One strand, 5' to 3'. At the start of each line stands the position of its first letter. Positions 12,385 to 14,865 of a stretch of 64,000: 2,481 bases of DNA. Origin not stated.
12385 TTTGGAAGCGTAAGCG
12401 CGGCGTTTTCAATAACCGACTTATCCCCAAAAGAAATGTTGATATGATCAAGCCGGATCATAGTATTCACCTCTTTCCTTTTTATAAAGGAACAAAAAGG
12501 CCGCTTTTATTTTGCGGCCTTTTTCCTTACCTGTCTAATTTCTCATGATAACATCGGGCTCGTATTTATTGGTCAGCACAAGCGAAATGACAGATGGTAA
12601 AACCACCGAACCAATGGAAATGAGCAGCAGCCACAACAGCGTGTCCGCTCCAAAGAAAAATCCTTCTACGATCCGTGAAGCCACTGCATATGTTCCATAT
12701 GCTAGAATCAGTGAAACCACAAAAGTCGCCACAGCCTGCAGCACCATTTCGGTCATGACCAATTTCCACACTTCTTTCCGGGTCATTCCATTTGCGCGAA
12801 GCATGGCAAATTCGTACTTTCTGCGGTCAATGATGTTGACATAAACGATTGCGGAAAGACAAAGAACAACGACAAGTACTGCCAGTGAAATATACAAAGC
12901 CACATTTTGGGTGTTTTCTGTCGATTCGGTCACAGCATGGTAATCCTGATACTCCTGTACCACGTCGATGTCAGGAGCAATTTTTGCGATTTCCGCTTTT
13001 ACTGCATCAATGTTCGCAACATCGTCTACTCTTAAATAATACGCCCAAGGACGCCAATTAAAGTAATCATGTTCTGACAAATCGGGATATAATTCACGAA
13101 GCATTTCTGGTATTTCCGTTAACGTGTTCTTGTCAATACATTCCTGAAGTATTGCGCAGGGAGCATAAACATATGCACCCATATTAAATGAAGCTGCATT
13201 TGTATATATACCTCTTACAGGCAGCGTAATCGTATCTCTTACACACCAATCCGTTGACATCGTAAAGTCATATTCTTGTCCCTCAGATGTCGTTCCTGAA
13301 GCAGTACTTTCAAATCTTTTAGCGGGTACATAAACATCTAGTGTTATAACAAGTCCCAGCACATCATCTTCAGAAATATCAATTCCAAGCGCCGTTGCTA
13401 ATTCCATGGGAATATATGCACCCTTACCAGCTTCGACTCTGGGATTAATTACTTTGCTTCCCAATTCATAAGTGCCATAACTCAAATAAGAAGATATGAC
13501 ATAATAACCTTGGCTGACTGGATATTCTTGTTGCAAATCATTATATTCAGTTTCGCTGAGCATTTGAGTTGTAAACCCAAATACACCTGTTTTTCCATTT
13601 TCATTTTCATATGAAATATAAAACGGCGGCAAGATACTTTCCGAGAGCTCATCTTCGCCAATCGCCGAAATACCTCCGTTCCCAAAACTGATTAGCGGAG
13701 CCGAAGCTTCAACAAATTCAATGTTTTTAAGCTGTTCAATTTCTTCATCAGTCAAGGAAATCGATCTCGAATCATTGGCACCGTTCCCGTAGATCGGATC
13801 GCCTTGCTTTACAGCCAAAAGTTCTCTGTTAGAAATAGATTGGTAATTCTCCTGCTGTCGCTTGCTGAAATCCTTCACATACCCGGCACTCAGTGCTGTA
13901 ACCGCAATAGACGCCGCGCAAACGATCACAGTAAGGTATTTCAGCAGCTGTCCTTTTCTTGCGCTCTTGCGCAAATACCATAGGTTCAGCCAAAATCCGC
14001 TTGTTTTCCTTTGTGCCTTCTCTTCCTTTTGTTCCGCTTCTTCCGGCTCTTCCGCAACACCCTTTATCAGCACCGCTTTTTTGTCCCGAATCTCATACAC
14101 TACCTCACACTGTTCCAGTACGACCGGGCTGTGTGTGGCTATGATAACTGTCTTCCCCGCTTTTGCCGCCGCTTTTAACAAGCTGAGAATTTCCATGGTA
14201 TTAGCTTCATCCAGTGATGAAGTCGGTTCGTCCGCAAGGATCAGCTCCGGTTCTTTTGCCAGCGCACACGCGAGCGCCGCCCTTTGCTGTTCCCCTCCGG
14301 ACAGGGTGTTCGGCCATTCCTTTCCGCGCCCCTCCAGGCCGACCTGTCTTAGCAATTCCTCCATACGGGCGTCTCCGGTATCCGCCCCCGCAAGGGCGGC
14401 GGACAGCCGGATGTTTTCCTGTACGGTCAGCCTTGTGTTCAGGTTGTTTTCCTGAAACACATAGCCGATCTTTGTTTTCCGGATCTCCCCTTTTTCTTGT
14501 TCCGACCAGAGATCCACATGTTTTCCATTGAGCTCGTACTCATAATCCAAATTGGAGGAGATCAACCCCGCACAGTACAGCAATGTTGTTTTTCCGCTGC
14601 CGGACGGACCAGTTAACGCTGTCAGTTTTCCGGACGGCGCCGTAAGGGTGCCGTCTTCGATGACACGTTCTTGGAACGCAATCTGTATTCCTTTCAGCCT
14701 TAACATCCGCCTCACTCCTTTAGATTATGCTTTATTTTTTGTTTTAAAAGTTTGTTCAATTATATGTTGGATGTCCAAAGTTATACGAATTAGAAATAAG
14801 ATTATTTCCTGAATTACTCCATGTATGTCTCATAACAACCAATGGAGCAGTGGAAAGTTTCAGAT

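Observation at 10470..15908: Accessory locus: two small secreted proteins followed by two tandem MacB-architecture (NBD-FtsX fused) ABC proteins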

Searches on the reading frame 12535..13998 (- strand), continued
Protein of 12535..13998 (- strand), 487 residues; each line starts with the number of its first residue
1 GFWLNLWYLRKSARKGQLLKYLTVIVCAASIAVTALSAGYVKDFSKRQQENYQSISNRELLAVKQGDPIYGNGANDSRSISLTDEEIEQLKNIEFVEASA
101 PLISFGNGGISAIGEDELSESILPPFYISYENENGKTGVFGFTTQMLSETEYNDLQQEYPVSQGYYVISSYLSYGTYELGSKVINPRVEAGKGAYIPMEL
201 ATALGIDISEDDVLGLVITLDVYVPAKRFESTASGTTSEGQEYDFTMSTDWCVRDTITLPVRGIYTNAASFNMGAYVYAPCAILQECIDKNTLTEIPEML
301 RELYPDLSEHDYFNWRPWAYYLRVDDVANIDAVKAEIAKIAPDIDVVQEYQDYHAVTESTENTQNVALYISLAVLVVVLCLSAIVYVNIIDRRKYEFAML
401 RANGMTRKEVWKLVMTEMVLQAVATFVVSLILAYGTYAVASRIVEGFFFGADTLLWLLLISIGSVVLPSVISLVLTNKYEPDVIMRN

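Call 108: find_encoding_contigs(protein=P0017, flank=5000, max_places=3)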
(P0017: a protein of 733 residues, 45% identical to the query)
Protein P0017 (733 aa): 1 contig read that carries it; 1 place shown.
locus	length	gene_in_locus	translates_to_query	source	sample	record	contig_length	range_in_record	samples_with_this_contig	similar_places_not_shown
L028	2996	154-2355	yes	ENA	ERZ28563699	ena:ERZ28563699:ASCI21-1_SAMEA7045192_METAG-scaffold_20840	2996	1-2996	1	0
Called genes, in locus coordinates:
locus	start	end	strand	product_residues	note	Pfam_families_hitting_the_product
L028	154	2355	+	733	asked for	PF00005:ABC_tran, PF02463:SMC_N, PF13304:AAA_21 (weak), PF02687:FtsX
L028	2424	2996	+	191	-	?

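Call 115: search_protein_families(library=pfam, proteins=[L025:5669-6448:+], max_evalue=0.01)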
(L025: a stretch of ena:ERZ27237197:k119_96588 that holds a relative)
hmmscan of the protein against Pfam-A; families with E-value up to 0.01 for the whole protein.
L025:5669-6448:+ (259 aa): 0 families

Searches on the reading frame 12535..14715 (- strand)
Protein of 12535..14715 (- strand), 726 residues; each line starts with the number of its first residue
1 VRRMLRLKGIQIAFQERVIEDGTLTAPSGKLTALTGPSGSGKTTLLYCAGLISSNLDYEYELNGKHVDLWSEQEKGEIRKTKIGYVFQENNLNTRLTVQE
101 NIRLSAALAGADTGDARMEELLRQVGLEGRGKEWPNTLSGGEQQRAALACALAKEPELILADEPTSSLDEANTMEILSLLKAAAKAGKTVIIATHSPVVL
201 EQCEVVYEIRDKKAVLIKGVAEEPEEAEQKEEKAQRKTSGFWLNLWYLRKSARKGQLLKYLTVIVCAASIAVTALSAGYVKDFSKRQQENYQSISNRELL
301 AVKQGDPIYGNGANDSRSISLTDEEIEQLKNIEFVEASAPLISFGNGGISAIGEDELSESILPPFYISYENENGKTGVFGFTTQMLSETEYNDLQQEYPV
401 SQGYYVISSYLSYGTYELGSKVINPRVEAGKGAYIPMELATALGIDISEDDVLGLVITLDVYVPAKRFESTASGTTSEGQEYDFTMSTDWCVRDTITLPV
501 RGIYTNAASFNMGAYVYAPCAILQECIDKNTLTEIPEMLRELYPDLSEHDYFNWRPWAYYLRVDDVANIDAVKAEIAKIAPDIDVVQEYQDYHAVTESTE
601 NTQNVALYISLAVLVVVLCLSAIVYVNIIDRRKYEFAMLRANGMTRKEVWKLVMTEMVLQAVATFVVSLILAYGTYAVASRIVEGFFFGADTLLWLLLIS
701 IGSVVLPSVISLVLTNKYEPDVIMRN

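Call 3: search_protein_families(library=pfam, proteins=[window:12535-14715:-], max_evalue=0.1)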
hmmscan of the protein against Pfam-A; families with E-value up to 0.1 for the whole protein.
window:12535-14715:- (726 aa): 16 families
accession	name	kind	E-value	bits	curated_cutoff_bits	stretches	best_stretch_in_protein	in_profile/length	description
PF00005.33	ABC_tran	-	1.7e-27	97.1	25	1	22-166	4-137/137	ABC transporter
PF13304.12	AAA_21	-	1.5e-14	55.2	27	2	87-201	177-304/304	AAA domain, putative AbiEii toxin, Type IV TA system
PF02687.27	FtsX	-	1.7e-12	47.9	25.5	1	609-714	3-111/120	FtsX-like permease C-terminal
PF02463.25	SMC_N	-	3.2e-10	40.2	40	1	27-212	22-214/220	RecF/RecN/SMC N terminal domain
PF12704.14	MacB_PCD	-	5.4e-05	24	27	1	261-577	3-205/207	MacB-like periplasmic core domain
PF13555.12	AAA_29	-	0.0019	18.4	27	1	27-46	21-39/61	P-loop containing region of AAA domain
PF13481.12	AAA_25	-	0.0051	16.9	27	1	27-47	31-51/195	AAA domain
PF13476.12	AAA_23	-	0.0072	17.4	27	1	21-48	12-38/201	AAA domain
PF13166.12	AAA_13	-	0.0081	15.3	36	1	155-259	526-606/713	AAA domain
PF13401.12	AAA_22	-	0.015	16.1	27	0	30-181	6-109/130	AAA domain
PF13175.12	AAA_15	-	0.016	15.3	32.1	0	10-89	17-85/374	AAA ATPase domain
PF25199.1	nSTAND_NTPase5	-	0.02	15.1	34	0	24-47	36-59/145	Novel STAND NTPase 5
PF13238.12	AAA_18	-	0.025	15.5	29.4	0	34-47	3-16/128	AAA domain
PF13558.12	SbcC_Walker_B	-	0.068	13.9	27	0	136-181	31-89/90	SbcC/RAD50-like, Walker B motif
PF20703.3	nSTAND1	-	0.093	12.8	27.1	0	30-55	34-58/379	Novel STAND NTPase 1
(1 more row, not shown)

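Call 4: search_protein_families(library=ncbifam, proteins=[window:12535-14715:-], max_evalue=0.1)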
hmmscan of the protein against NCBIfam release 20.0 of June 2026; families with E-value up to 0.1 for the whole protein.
window:12535-14715:- (726 aa): 196 families (the best 25 are shown)
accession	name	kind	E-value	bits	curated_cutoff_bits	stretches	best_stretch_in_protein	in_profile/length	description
TIGR03608.1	L_ocin_972_ABC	subfamily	5.7e-50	169.7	254.85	1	8-208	2-205/206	putative bacteriocin export ABC transporter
TIGR02673.1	FtsE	equivalog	5.4e-44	150.4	264.85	1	5-203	2-203/214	cell division ATP-binding protein FtsE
NF007826.0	PRK10535.1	equivalog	3.9e-43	147.7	966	1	17-343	22-353/648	macrolide ABC transporter ATP-binding protein/permease MacB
TIGR02982.1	heterocyst_DevA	subfamily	8.7e-43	146.4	295.8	1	15-206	17-211/220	ABC exporter ATP-binding subunit, DevA family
TIGR02211.1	LolD_lipo_ex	equivalog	3.3e-39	134.7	307.75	1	15-213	17-218/221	lipoprotein-releasing ABC transporter ATP-binding protein LolD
NF038007.1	ABC_ATP_DarD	equivalog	2.9e-38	131.5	375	1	15-211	17-215/218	darobactin export ABC transporter ATP-binding protein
TIGR02315.1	ABC_phnC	equivalog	5.9e-34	117.6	266.1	1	4-210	1-220/243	phosphonate ABC transporter ATP-binding protein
NF008428.0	PRK11264.1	equivalog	9.9e-33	113.4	406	1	12-197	11-204/250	L-cystine ABC transporter ATP-binding protein TcyN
NF007027.0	PRK09493.1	equivalog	2.6e-32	112.1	379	1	9-196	6-195/240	glutamine ABC transporter ATP-binding protein GlnQ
NF007879.0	PRK10584.1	equivalog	1.2e-31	110.3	336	1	26-212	33-222/228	putative ABC transporter ATP-binding protein YbbA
TIGR02314.1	ABC_MetN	equivalog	1.5e-31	109.6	499.7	1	18-215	20-220/343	methionine ABC transporter ATP-binding protein MetN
NF008639.0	PRK11629.1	equivalog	3e-31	108.6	360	1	15-212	22-222/234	lipoprotein-releasing ABC transporter ATP-binding protein LolD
TIGR00968.1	3a0106s01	subfamily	4.3e-31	108.2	342.75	1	17-229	14-217/237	sulfate ABC transporter ATP-binding protein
TIGR00972.1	3a0107s01c2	equivalog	4.5e-31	108.1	343.2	1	11-237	8-237/248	phosphate ABC transporter ATP-binding protein PstB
NF008338.0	PRK11124.1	equivalog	5.4e-31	107.9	369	1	6-200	4-204/242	arginine ABC transporter ATP-binding protein ArtP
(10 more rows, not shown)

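Call 36: search_solved_structures(query=window:12535-14715:-, max_evalue=0.001)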
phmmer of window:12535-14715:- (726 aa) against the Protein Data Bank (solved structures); distinct sequences matched with E-value up to 0.001: 539 (the best 60 are shown).
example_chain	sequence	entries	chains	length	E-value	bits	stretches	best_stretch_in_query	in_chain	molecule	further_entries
5lj9_A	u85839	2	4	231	8.1e-35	123.6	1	16-216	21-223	Macrolide export ATP-binding/permease protein MacB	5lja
2pcj_A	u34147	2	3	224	4.1e-34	121.2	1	4-215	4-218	Lipoprotein-releasing system ATP-binding protein lolD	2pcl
5nik_J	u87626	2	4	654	1.3e-33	119.5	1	16-216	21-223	Macrolide export ATP-binding/permease protein MacB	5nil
5xu1_A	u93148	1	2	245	1.9e-33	119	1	17-211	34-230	ABC transporter ATP-binding protein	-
8s7v_K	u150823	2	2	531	7.5e-33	117.1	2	29-232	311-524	Glycine betaine/carnitine/choline transport ATP-binding protein OpuCA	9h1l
8j5q_D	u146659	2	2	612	2.1e-32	115.6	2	27-200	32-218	Uncharacterized ABC transporter ATP-binding protein Rv1281c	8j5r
8j5s_D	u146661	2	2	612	1.4e-31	112.9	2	27-200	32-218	Uncharacterized ABC transporter ATP-binding protein Rv1281c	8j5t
9o9x_A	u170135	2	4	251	1.6e-30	109.4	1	17-209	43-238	ABC transporter ATP-binding protein YtrE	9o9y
5lil_A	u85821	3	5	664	5.2e-30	107.7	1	17-215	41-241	Macrolide export ATP-binding/permease protein MacB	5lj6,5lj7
1f3o_A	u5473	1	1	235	7.2e-30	107.2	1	20-211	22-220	HYPOTHETICAL ABC TRANSPORTER ATP-BINDING PROTEIN MJ0796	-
1l2t_A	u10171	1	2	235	1.9e-29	105.8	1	20-211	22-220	Hypothetical ABC transporter ATP-binding protein MJ0796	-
5gko_A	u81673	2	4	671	2.1e-29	105.6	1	21-218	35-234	Macrolide export ATP-binding/permease protein MacB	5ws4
7tcg_B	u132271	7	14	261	2.9e-29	105.2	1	19-213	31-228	Bacitracin export ATP-binding protein BceA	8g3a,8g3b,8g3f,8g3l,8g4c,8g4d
8s5g_B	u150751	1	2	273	3.4e-29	105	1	19-213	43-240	Bacitracin export ATP-binding protein BceA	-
3tif_A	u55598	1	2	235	5.1e-29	104.4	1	20-211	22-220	Uncharacterized ABC transporter ATP-binding protein MJ0796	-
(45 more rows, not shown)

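Call 52: search_protein_families(library=padloc, proteins=[window:12535-14715:-], max_evalue=0.01)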
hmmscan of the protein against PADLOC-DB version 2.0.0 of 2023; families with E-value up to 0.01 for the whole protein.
window:12535-14715:- (726 aa): 33 families (the best 25 are shown)
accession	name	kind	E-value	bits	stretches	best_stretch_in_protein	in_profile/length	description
PDLC04135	mad3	-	5.6e-33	113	2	125-234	251-364/374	mads_3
PDLC02980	AriA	-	1.5e-13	49.4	2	128-201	228-304/304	-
PDLC04140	mad8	-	7.8e-11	40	2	133-201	162-238/314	mads_8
PDLC03878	NsnB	-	4.8e-10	37.7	1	148-206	229-287/345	-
PDLC00289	PtuA1|PtuA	-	5.4e-07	27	1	136-202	226-294/404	AAA ATPase domain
PDLC02914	ATPase-Toprim_I-B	-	1.3e-06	25.9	1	151-204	198-252/443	-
PDLC04182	HEC-01A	-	2.7e-05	21.3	0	26-59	28-61/406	-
PDLC04168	GajA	-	5.1e-05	20.2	1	146-205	267-327/570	-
PDLC04164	AriA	-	5.6e-05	20.8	1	137-200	171-236/253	-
PDLC04175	HEC-01A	-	6e-05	20.3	1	135-204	246-316/363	-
PDLC02335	AbiLi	-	0.00011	19.4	1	30-209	77-243/326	AbiLi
PDLC00290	PtuA1|PtuA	-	0.00013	19.5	0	30-63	24-54/414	AAA ATPase domain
PDLC03865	LmuB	-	0.00014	18.2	1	148-195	919-973/1007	-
PDLC04213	HEC-02A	-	0.00017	19.2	0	154-208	231-284/337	-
PDLC00303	PtuA1|PtuA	-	0.00017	18.8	1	154-201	235-283/386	AAA ATPase domain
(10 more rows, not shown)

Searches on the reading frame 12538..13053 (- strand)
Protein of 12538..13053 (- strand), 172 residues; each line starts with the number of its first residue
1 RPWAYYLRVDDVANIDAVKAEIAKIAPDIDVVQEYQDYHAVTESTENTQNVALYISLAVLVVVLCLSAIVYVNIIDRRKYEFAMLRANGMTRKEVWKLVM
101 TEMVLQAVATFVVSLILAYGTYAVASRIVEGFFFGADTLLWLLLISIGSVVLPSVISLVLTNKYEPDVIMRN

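Call 45: find_related_loci(query=A6, collection=genome_contigs, flank=10000)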
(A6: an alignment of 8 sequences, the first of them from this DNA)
Query A6 (172 aa) in genome_contigs; peptide patterns used: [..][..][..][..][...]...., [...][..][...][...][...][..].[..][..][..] (x = any residue, [..] = any of these).
87 stretches matched a pattern; 8 encode a relative of the query (tblastn E <= 1e-3); 8 distinct loci.
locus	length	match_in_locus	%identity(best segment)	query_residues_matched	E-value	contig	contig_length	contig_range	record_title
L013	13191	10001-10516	67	1-172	1e-75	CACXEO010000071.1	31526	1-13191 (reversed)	MAG: Ruminococcaceae bacterium isolate RUG11193 genome assembly, contig: RUG11193_asm_71, whole genome shotgun sequence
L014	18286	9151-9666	67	1-172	3e-75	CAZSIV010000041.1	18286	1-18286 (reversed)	MAG TPA_asm: uncultured Oscillospiraceae bacterium isolate SRP287540_co1_231 genome assembly, contig: NODE_3143_length_1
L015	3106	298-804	66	1-172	1e-72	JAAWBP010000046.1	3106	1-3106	MAG: Oscillospiraceae bacterium isolate ABMPRH_77_0 k141_514964, whole genome shotgun sequence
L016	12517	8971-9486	65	1-172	3e-68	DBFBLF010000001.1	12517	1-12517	MAG TPA_asm: Oscillospiraceae bacterium isolate MAG3818 k141_196, whole genome shotgun sequence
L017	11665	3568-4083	66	1-172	1e-74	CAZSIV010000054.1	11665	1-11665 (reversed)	MAG TPA_asm: uncultured Oscillospiraceae bacterium isolate SRP287540_co1_231 genome assembly, contig: NODE_6079_length_1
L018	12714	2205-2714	44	1-171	1e-43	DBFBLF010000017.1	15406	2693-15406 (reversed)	MAG TPA_asm: Oscillospiraceae bacterium isolate MAG3818 k141_25816, whole genome shotgun sequence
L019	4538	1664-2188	31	1-172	3e-27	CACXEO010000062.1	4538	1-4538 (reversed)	MAG: Ruminococcaceae bacterium isolate RUG11193 genome assembly, contig: RUG11193_asm_62, whole genome shotgun sequence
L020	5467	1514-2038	31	1-172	2e-23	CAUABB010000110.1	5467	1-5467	MAG TPA_asm: uncultured Oscillospiraceae bacterium isolate ERR9578261_bin.46_MetaWRAP_v1.3_MAG genome assembly, contig:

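Call 47: search_protein_families(library=ncbifam, proteins=[L018:4247-5542:+, L018:1260-2720:+], max_evalue=1)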
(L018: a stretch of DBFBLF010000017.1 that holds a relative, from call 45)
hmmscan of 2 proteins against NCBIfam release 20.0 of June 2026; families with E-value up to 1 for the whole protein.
L018:4247-5542:+ (431 aa): 6 families
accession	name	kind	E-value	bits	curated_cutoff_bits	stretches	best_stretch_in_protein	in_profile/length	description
TIGR03434.1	ADOP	subfamily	0.00062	18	622.3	1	210-414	595-789/803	ADOP family duplicated permease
NF008357.0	PRK11146.1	exception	0.002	17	439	1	263-380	227-344/414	lipoprotein-releasing ABC transporter permease subunit LolE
TIGR01477.1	RIFIN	paralog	0.006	16.4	176.95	1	261-328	268-334/356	variant surface antigen, rifin family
TIGR02213.1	lolE_release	exception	0.0081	15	540.35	1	269-385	230-346/411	lipoprotein-releasing ABC transporter permease subunit LolE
NF041644.1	CBO0543_fam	subfamily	0.37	11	35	1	364-417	4-59/116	CBO0543 family protein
TIGR00328.1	flhB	equivalog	0.49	9.5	349.25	1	271-421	44-199/348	flagellar biosynthesis protein FlhB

L018:1260-2720:+ (486 aa): 3 families
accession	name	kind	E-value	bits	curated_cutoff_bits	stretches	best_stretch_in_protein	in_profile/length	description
NF041854.1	ABC_perm_YbbP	equivalog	3.2e-06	25.3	999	1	363-473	684-794/806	putative ABC transporter permease subunit YbbP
NF038347.1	FtsX_Gpos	exception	2e-05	24.1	225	1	297-442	98-246/296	permease-like cell division protein FtsX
TIGR03434.1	ADOP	subfamily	0.027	12.6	622.3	1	325-437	636-751/803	ADOP family duplicated permease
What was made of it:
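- On FtsEX: FtsX_Gpos scores only 24 bits (cut-off 225), and only in the L018 relative (call 47).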

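Call 48: search_protein_families(library=pfam, proteins=[L018:4247-5542:+, L018:1260-2720:+], max_evalue=1)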
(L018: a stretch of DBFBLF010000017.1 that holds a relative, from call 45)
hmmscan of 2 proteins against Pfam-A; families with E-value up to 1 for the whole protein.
L018:4247-5542:+ (431 aa): 3 families
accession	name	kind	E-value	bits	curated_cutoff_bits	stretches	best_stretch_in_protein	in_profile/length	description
PF02687.27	FtsX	-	1.4e-10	41.7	25.5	1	309-421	1-113/120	FtsX-like permease C-terminal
PF02009.21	RIFIN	-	0.0038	17.6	32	1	215-328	196-305/327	Rifin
PF01383.26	CpcD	-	0.029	15.1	27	0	217-239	17-38/55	CpcD/allophycocyanin linker domain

L018:1260-2720:+ (486 aa): 4 families
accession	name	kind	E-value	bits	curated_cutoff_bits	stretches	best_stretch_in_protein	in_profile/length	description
PF02687.27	FtsX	-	1.1e-07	32.4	25.5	1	370-473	3-109/120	FtsX-like permease C-terminal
PF21898.1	Sarcolamban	-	0.031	14.5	27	1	361-386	2-25/28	Sarcolamban protein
PF09594.16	GT87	-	0.034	14.3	25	1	7-69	109-167/237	Glycosyltransferase family 87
PF18376.6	MDD_C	-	0.11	12.7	23.2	1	264-307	108-151/186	Mevalonate 5-diphosphate decarboxylase C-terminal domain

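Call 76: find_related_loci(query=A6, collection=metagenome_contigs, flank=8000)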
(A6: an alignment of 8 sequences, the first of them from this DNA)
Query A6 (172 aa) in metagenome_contigs; peptide patterns used: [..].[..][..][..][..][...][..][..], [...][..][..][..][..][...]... (x = any residue, [..] = any of these).
257 stretches matched a pattern; 3 encode a relative of the query (tblastn E <= 1e-3); 3 distinct loci.
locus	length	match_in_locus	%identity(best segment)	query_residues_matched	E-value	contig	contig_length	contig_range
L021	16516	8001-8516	99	1-172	4e-112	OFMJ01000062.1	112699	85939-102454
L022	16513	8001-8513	63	2-172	1e-70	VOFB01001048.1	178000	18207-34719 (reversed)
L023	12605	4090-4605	65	1-172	2e-68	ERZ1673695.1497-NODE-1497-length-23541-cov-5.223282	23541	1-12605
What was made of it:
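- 3 loci in the metagenome contig collection (call 76).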

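Call 93: search_protein_families(library=pfam, proteins=[L014:6317-7114:+, L014:7129-7431:+], max_evalue=0.1)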
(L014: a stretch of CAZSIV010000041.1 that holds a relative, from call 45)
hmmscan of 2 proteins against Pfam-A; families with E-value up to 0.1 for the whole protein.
L014:6317-7114:+ (265 aa): 2 families
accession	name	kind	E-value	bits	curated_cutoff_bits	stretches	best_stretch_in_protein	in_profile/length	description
PF12671.13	Amidase_6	-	1.1e-23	84.6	23.2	1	81-251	1-152/163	Putative amidase domain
PF06940.17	DUF1287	-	0.00081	19.6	25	1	90-231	10-133/163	Domain of unknown function (DUF1287)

L014:7129-7431:+ (100 aa): 0 families

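Call 115: search_protein_families(library=pfam, proteins=[L018:2736-3449:+, L018:49-738:+, L018:831-1217:+, L017:4511-5584:+], max_evalue=0.01)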
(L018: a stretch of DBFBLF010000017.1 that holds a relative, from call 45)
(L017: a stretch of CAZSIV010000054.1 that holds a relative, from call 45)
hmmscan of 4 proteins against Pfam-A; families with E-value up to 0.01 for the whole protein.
L018:2736-3449:+ (237 aa): 0 families

L018:49-738:+ (229 aa): 0 families

L018:831-1217:+ (128 aa): 0 families

L017:4511-5584:+ (357 aa): 1 family
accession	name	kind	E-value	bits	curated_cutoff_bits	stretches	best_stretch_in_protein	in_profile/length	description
PF02517.21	Rce1-like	-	6e-20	71.8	22.4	1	183-270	3-93/93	Type II CAAX prenyl endopeptidase Rce1-like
